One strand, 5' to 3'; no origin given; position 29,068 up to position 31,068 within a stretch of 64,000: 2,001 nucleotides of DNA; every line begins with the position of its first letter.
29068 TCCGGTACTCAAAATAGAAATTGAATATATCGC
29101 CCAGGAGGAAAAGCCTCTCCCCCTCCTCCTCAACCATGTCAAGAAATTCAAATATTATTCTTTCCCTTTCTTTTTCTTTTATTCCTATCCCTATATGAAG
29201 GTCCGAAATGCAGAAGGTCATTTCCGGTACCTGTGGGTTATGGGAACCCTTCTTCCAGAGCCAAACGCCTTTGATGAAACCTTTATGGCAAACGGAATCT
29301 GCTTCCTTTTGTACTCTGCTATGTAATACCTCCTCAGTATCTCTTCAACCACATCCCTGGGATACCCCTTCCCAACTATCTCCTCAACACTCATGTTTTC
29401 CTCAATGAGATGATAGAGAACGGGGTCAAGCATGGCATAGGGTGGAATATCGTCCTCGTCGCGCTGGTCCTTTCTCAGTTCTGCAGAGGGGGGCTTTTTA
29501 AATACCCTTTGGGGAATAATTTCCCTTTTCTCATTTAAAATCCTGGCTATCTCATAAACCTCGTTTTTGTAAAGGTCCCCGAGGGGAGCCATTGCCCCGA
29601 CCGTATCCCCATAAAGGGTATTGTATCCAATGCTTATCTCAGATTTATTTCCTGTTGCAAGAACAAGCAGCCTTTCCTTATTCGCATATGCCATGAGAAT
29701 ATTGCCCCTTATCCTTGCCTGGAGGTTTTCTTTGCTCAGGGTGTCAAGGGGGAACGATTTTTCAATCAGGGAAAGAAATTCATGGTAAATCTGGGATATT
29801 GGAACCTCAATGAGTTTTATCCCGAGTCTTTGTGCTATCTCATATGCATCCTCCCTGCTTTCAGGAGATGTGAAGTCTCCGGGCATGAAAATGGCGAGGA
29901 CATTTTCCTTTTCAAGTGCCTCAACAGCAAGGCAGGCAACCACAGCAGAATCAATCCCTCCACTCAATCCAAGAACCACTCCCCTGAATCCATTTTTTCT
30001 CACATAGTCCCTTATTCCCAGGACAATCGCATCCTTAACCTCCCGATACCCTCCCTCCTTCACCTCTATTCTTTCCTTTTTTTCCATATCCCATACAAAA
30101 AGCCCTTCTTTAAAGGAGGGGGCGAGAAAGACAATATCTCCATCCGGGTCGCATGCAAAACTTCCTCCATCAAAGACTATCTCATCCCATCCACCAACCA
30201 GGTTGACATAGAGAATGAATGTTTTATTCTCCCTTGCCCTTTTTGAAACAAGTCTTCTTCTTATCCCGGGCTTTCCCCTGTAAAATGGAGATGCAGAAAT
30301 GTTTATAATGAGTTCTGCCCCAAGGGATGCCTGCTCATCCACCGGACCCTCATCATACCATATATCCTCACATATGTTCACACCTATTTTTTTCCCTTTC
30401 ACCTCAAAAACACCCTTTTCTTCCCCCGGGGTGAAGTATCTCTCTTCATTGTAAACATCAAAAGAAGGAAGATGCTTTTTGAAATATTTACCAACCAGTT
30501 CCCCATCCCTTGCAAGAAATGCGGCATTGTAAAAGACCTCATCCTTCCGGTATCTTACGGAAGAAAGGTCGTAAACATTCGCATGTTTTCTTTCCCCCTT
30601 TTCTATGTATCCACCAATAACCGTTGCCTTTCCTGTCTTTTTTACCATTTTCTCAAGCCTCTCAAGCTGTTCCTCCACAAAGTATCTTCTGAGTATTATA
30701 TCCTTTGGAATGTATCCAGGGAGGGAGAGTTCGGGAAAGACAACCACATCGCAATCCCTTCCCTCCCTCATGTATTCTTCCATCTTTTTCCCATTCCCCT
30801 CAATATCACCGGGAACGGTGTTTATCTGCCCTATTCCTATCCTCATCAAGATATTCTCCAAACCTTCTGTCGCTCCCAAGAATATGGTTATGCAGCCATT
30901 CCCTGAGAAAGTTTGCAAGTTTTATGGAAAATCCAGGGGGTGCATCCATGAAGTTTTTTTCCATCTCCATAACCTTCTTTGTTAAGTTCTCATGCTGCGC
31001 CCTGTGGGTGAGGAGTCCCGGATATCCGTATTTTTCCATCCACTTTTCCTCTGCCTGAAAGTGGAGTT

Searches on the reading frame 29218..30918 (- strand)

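Call 12: search_protein_families(library=pfam, proteins=[window:29218-30918:-], max_evalue=0.01)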
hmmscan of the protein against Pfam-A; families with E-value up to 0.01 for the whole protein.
window:29218-30918:- (566 aa): 5 families
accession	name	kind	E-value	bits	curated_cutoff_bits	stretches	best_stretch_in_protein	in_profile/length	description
PF02540.23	NAD_synthase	-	8.8e-80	267.8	21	1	297-540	4-241/242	NAD synthase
PF00795.27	CN_hydrolase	-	8.1e-34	117.5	23.2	1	26-280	1-248/256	Carbon-nitrogen hydrolase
PF03054.22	tRNA_Me_trans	-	5e-05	23.5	20.6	1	314-380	3-78/202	tRNA methyl transferase HUP domain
PF00733.27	Asn_synthase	-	0.0011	19.1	21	1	316-376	22-81/354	Asparagine synthase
PF06508.19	QueC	-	0.0033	17.4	22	0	315-389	3-76/210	Queuosine biosynthesis protein QueC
